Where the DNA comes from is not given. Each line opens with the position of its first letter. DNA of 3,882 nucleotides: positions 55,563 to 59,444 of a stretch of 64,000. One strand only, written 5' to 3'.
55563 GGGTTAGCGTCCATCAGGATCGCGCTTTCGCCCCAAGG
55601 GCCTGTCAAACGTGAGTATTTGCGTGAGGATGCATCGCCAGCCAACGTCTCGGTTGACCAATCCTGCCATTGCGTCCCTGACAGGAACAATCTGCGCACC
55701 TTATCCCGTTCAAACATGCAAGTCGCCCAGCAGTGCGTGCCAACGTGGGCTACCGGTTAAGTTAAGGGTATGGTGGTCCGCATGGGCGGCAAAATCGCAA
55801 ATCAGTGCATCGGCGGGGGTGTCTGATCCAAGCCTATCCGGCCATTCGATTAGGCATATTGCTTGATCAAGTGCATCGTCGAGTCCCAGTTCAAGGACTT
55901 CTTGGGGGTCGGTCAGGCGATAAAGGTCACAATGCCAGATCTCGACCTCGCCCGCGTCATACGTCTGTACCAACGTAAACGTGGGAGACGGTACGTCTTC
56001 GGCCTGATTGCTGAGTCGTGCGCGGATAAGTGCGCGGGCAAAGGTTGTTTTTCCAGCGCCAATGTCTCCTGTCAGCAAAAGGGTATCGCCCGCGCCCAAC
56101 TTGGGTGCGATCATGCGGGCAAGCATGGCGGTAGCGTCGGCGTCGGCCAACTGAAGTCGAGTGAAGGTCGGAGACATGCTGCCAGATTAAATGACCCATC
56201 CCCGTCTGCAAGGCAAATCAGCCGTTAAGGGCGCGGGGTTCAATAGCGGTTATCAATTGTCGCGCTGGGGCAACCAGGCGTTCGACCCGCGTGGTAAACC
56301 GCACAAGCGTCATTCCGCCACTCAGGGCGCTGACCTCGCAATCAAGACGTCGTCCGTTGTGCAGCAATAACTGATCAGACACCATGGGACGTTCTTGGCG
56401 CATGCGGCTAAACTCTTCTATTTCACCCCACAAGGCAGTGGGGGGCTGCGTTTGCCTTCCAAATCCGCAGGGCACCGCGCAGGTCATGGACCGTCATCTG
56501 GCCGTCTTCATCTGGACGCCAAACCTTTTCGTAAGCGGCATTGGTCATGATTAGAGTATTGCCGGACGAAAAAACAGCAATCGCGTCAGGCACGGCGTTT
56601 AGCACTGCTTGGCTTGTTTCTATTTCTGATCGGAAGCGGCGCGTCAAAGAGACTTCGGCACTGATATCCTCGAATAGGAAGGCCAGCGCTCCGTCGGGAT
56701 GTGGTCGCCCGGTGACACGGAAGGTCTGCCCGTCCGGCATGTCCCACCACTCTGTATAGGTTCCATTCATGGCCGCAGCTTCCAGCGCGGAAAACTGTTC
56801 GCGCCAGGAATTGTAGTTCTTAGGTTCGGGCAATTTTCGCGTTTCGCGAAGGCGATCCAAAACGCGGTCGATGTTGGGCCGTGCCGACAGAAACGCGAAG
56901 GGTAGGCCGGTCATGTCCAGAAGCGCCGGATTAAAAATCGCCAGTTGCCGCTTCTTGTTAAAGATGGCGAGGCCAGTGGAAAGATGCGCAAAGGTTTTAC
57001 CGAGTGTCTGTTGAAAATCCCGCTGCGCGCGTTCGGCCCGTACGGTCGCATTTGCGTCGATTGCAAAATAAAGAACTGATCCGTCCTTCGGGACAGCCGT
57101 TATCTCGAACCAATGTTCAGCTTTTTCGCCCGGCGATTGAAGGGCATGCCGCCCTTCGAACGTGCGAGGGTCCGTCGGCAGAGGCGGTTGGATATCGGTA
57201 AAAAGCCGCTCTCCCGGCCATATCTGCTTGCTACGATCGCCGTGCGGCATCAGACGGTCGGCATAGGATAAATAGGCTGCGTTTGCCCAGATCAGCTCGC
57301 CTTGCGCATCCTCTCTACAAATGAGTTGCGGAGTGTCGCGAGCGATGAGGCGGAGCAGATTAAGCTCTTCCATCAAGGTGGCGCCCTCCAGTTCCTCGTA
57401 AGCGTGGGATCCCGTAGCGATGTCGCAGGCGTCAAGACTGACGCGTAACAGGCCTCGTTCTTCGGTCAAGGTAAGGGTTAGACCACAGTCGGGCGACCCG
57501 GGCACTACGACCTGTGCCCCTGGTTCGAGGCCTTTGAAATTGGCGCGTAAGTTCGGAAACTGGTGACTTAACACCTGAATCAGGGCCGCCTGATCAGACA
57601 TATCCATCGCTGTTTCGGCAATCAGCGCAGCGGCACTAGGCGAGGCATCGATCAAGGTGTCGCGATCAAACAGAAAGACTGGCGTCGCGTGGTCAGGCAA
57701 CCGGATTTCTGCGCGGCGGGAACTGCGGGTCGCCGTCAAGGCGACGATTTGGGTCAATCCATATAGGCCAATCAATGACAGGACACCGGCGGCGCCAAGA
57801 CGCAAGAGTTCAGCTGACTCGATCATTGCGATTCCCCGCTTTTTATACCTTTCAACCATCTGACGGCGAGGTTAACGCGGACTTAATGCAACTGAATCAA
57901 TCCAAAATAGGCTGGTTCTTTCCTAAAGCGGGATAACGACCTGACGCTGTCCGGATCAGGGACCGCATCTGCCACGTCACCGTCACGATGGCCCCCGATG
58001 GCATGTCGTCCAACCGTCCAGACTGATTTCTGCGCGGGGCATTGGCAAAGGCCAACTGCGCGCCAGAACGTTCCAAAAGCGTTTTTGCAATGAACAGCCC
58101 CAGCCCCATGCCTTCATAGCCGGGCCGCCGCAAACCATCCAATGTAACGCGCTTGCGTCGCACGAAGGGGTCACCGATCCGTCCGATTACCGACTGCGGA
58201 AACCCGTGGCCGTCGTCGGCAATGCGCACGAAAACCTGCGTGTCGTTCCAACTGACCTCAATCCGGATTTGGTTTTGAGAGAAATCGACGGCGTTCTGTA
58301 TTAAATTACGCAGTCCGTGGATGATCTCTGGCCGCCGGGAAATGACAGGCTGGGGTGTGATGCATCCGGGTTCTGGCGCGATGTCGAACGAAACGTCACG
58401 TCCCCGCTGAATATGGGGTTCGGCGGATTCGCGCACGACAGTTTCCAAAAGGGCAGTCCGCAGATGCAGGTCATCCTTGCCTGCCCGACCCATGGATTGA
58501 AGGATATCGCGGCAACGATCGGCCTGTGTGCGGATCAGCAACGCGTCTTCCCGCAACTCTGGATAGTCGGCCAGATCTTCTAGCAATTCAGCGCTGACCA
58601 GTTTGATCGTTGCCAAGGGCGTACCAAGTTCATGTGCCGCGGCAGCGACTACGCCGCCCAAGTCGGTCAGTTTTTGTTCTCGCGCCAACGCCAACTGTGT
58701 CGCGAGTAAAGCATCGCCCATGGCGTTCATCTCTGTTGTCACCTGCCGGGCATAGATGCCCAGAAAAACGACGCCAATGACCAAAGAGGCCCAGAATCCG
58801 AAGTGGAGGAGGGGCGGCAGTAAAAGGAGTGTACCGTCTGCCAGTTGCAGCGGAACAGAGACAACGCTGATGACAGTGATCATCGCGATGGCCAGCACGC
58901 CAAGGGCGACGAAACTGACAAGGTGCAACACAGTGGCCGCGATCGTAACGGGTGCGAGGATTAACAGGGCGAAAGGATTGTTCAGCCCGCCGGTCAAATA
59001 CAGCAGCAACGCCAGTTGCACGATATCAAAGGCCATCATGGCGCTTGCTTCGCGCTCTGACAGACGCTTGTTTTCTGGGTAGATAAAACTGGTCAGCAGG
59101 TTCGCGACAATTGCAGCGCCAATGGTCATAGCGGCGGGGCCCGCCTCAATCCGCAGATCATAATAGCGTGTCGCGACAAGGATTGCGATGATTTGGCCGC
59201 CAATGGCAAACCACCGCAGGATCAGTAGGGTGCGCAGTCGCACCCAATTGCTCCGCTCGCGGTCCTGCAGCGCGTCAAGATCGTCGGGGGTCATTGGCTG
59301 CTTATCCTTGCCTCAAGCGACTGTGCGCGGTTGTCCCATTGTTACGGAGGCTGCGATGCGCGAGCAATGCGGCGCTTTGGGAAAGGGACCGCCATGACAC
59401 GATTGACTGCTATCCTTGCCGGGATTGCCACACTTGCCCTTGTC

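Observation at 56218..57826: divL frameshifted by one extra C in a homopolymer: possible phase switch for the CtrA pathway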

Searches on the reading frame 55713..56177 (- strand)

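Call 5: search_protein_families(library=pfam, proteins=[window:55713-56177:-], max_evalue=0.1)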
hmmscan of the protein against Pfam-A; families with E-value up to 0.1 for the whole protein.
window:55713-56177:- (155 aa): 14 families
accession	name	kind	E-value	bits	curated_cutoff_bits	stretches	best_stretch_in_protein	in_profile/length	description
PF02367.23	TsaE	-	1e-34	119.7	26.6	1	11-130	2-119/128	Threonylcarbamoyl adenosine biosynthesis protein TsaE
PF20720.3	nSTAND3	-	0.0015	18.7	27.2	1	31-59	18-46/155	Novel STAND NTPase 3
PF13191.12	AAA_16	-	0.0036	18.3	32.6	1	25-60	19-61/167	AAA ATPase domain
PF06068.19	TIP49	-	0.0082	15.8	23.8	1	12-52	32-72/347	TIP49 P-loop domain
PF13401.12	AAA_22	-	0.0095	16.7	27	1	33-64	8-33/130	AAA domain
PF13238.12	AAA_18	-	0.012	16.5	29.4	1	34-53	2-21/128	AAA domain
PF13555.12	AAA_29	-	0.016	15.4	27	1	30-51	23-43/61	P-loop containing region of AAA domain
PF02277.22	DBI_PRT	-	0.016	14.9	22.6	1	21-62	143-184/329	Phosphoribosyltransferase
PF13481.12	AAA_25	-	0.02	15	27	1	21-55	24-58/195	AAA domain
PF00005.33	ABC_tran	-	0.024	15.7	25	1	26-53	7-34/137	ABC transporter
PF05729.18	NACHT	-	0.029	14.6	26.7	1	31-57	1-27/167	NACHT domain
PF24883.2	NPHP3_N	-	0.058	14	24.8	1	31-60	23-51/164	Nephrocystin 3, N-terminal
PF05272.17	VapE-like_dom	-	0.093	12.6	25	0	16-53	37-74/217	Virulence-associated protein E-like domain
PF00004.35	AAA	-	0.096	13.6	21.2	0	33-53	1-21/131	ATPase family associated with various cellular activities (AAA)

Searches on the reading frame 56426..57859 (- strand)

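Call 5: search_protein_families(library=pfam, proteins=[window:56426-57859:-], max_evalue=0.1)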
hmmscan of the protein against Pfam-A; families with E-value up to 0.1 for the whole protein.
window:56426-57859:- (478 aa): 3 families
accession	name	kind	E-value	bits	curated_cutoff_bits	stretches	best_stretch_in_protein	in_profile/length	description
PF12860.13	PAS_7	-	2.8e-13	50.5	27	1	291-403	2-111/115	PAS fold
PF13188.13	PAS_8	-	1.4e-09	38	21.8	0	417-448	4-35/65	PAS domain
PF08448.16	PAS_4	-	1.4e-06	28.9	23.1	1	176-260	4-93/110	PAS fold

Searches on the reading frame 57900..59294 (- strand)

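Call 5: search_protein_families(library=pfam, proteins=[window:57900-59294:-], max_evalue=0.1)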
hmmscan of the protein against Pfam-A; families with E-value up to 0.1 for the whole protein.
window:57900-59294:- (465 aa): 5 families
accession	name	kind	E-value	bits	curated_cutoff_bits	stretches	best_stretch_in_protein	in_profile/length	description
PF02518.31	HATPase_c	-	4.7e-16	59.6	26.4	1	324-442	6-108/111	Histidine kinase-, DNA gyrase B-, and HSP90-like ATPase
PF00512.31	HisKA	-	7.5e-08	32.8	26.9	1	214-268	4-57/66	His Kinase A (phospho-acceptor) domain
PF25323.1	6TM_PilS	-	6.6e-07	29.6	27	1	19-124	10-121/189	PilS-like transmembrane domain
PF13589.12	HATPase_c_3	-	0.0061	17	25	1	329-372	8-52/137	Histidine kinase-, DNA gyrase B-, and HSP90-like ATPase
PF13581.12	HATPase_c_2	-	0.052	14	27.4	0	330-407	42-109/127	Histidine kinase-like ATPase domain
